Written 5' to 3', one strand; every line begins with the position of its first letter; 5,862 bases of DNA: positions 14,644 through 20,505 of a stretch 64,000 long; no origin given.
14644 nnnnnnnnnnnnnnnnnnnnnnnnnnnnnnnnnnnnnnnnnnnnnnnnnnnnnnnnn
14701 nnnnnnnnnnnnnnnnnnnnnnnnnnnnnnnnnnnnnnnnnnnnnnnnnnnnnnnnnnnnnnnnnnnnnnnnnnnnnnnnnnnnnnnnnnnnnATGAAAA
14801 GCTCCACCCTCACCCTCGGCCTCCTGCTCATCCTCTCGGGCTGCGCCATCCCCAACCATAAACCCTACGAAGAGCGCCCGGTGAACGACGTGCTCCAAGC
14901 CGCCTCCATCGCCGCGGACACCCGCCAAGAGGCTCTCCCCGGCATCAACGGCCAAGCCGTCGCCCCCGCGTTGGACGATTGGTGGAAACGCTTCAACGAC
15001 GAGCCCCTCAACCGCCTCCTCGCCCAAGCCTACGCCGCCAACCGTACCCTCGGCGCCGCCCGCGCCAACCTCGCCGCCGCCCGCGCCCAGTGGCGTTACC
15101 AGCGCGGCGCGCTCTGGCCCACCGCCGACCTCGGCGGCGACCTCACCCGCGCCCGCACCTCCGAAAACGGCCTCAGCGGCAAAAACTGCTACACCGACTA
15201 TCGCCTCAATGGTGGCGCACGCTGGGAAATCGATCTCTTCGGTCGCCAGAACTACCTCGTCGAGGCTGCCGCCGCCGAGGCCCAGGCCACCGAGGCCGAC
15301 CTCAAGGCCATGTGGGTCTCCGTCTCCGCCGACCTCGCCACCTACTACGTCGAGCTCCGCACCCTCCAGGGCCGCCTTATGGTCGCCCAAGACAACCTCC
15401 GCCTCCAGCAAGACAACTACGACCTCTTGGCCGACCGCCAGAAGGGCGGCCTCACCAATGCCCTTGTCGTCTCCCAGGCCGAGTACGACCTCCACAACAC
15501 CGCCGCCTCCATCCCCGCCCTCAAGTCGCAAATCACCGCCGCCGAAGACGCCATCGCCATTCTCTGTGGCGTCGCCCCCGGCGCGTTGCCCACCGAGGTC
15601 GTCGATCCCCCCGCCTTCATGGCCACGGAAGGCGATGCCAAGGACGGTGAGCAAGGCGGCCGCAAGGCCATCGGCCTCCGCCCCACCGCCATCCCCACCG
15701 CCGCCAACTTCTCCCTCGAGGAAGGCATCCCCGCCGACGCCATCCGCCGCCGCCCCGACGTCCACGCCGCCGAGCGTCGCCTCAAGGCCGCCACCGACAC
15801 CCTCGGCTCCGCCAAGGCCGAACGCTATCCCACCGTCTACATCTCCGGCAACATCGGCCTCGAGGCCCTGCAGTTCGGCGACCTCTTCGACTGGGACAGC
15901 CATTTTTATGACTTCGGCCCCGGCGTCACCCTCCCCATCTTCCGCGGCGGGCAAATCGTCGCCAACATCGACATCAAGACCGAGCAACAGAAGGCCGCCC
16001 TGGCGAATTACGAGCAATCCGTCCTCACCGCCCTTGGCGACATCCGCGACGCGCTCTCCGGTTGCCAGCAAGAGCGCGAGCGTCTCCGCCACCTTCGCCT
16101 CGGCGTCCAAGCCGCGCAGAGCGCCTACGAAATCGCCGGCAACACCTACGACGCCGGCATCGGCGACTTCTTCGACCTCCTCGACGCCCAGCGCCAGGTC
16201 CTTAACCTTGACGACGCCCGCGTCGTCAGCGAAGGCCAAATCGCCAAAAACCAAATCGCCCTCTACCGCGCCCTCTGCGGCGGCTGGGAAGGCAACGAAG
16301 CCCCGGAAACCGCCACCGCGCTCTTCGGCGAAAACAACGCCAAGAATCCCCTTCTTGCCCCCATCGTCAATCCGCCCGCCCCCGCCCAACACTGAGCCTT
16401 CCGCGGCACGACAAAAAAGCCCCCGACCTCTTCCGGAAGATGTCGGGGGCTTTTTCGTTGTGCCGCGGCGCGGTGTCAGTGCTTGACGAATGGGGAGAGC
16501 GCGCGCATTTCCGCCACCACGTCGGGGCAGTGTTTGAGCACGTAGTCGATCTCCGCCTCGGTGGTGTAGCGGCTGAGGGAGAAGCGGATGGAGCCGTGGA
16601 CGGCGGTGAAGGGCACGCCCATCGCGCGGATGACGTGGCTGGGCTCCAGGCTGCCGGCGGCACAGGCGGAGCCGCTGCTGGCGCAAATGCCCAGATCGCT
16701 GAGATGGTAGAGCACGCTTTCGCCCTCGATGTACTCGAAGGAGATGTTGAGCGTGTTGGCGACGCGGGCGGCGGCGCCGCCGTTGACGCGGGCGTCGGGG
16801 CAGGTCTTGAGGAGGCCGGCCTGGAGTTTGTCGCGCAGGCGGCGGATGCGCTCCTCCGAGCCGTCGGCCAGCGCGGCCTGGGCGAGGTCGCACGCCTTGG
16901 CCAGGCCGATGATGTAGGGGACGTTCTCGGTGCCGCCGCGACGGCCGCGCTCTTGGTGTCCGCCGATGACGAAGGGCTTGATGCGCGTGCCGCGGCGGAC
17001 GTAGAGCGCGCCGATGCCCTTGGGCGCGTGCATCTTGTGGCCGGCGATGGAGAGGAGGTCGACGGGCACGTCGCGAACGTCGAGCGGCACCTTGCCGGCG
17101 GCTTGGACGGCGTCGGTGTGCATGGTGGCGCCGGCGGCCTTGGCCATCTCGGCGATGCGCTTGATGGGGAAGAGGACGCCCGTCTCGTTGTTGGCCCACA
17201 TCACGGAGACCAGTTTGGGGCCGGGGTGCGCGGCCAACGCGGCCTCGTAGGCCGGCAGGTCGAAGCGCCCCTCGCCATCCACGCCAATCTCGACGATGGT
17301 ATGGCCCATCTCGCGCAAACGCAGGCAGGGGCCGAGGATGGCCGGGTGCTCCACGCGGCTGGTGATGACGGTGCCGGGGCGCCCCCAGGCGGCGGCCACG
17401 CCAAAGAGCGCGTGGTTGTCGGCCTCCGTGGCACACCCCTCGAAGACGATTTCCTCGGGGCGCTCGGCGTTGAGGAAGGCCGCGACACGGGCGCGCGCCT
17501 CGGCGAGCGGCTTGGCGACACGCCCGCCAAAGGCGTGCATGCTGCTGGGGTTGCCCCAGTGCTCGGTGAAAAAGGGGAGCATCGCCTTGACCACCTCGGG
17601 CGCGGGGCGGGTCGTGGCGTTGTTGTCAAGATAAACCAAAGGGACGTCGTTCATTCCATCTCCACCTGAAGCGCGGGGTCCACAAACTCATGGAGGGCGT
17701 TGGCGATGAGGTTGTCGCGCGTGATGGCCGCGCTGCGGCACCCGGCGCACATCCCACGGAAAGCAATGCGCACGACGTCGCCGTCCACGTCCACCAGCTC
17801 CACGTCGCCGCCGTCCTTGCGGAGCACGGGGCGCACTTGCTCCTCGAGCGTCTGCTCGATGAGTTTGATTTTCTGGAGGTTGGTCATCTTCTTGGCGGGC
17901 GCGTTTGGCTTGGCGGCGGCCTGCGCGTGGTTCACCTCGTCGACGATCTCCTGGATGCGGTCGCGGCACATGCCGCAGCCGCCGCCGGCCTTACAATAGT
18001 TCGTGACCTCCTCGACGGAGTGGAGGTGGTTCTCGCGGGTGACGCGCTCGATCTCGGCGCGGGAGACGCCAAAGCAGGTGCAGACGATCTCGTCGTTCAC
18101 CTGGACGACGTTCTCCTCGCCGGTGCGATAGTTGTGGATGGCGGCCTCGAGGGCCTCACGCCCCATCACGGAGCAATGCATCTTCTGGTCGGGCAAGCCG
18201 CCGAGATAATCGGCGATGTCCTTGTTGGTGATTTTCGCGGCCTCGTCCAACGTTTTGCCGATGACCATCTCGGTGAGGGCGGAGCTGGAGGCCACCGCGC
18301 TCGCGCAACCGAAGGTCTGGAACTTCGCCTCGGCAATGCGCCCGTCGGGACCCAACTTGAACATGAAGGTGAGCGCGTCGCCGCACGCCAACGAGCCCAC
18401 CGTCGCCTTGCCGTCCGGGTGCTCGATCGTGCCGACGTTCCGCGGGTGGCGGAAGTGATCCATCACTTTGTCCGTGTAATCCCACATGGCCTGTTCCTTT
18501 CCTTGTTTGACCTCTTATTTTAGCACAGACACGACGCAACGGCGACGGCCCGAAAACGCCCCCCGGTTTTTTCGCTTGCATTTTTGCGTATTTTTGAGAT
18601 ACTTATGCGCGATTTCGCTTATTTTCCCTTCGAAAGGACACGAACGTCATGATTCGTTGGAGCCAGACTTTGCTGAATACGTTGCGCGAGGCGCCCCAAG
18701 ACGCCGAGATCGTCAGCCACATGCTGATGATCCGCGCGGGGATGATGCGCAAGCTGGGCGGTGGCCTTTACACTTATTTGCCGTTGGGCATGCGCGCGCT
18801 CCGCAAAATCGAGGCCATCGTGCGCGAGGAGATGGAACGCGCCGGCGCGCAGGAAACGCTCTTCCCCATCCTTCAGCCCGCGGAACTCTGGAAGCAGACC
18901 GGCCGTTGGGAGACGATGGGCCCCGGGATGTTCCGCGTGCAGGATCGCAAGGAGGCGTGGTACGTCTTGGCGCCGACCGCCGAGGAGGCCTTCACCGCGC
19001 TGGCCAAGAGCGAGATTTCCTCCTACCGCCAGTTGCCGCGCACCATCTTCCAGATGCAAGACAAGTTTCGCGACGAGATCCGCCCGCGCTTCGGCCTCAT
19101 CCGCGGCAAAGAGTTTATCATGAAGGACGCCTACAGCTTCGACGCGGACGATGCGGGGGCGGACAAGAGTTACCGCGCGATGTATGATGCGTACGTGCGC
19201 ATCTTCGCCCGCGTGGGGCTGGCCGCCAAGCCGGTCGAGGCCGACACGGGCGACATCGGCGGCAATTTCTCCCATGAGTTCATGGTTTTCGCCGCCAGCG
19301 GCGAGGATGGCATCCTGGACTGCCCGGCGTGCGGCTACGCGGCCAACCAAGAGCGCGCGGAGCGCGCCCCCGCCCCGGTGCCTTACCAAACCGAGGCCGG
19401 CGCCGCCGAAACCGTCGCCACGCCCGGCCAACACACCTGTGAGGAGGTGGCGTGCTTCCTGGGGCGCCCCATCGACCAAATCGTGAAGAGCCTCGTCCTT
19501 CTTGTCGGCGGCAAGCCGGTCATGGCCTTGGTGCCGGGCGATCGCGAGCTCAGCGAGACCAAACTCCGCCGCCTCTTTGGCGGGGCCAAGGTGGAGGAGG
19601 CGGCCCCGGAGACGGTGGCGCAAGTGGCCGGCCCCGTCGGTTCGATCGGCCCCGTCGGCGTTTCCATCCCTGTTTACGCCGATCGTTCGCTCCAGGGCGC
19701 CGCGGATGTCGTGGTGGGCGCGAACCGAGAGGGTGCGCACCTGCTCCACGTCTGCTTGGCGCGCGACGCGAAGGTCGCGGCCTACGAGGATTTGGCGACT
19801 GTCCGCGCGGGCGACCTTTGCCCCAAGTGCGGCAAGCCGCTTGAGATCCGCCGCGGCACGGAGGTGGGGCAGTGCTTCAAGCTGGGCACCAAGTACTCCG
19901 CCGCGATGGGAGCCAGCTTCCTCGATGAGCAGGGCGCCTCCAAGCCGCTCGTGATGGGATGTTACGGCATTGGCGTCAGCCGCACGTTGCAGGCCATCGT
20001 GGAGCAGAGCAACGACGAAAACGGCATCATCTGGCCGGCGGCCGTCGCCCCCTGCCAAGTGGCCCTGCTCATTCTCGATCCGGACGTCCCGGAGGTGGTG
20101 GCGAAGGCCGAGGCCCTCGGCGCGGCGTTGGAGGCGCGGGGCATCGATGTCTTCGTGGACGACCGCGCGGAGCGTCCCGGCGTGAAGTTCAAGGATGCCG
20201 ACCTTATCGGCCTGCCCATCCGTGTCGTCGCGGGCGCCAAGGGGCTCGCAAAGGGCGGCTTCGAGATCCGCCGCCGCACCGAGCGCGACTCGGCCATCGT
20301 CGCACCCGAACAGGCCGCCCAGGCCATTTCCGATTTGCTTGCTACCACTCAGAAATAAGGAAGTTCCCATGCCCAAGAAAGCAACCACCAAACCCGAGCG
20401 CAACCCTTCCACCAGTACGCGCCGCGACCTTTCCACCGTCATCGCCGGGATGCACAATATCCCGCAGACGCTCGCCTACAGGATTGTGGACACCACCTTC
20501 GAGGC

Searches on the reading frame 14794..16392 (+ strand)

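Call 20: search_protein_families(library=pfam, proteins=[window:14794-16392:+], max_evalue=0.00001)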
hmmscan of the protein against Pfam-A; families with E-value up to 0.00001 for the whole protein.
window:14794-16392:+ (533 aa): 1 family
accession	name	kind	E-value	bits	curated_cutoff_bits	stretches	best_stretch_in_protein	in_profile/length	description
PF02321.23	OEP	-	1.1e-43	149.7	22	2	314-494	6-186/187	Outer membrane efflux protein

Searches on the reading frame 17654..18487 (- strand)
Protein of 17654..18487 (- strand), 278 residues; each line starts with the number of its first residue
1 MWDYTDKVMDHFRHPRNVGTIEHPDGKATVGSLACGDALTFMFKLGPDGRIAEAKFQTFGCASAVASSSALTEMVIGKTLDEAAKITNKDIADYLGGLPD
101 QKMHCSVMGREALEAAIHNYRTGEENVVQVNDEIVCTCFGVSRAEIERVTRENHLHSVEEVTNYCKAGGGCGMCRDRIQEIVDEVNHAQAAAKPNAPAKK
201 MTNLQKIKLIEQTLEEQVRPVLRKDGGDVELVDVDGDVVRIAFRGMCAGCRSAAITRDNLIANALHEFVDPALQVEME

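Call 20: search_protein_families(library=pfam, proteins=[window:17654-18487:-], max_evalue=0.00001)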
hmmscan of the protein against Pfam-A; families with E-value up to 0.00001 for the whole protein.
window:17654-18487:- (278 aa): 3 families
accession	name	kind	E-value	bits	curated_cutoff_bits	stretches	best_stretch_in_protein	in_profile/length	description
PF01592.21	NifU_N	-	2.9e-49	166.9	22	1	4-122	2-122/127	NifU-like N terminal domain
PF01106.22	NifU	-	1.4e-20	73.6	27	1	210-276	1-67/67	NifU-like domain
PF04324.20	Fer2_BFD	-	5.1e-17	62.4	26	1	134-184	1-50/50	BFD-like [2Fe-2S] binding domain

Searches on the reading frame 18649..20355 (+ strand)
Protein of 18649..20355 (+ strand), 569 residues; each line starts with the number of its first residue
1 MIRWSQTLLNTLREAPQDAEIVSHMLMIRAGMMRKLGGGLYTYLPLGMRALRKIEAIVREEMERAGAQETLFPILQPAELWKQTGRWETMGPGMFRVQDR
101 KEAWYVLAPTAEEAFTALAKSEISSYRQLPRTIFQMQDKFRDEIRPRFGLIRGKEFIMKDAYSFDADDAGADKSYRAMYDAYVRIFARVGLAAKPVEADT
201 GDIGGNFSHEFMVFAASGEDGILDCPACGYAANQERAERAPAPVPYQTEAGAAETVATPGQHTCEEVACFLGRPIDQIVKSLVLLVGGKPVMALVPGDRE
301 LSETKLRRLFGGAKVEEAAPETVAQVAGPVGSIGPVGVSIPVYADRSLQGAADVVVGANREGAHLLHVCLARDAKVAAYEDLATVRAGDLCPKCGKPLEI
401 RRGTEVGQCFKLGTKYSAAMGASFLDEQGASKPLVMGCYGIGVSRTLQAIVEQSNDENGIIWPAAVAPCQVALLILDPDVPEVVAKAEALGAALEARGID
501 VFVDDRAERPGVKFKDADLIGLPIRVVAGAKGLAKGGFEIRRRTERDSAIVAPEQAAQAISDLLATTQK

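Call 20: search_protein_families(library=pfam, proteins=[window:18649-20355:+], max_evalue=0.00001)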
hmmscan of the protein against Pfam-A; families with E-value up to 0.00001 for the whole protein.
window:18649-20355:+ (569 aa): 3 families
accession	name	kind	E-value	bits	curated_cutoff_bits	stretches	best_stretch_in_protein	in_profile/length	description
PF00587.30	tRNA-synt_2b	-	6.7e-29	101.7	29.3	1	95-453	1-178/179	tRNA synthetase class II core domain (G, H, P, S and T)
PF04073.20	tRNA_edit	-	8.3e-23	81.2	25.5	1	258-366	1-114/123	Aminoacyl-tRNA editing domain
PF03129.25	HGTP_anticodon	-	6e-16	58.8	21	1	470-561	1-92/94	Anticodon binding domain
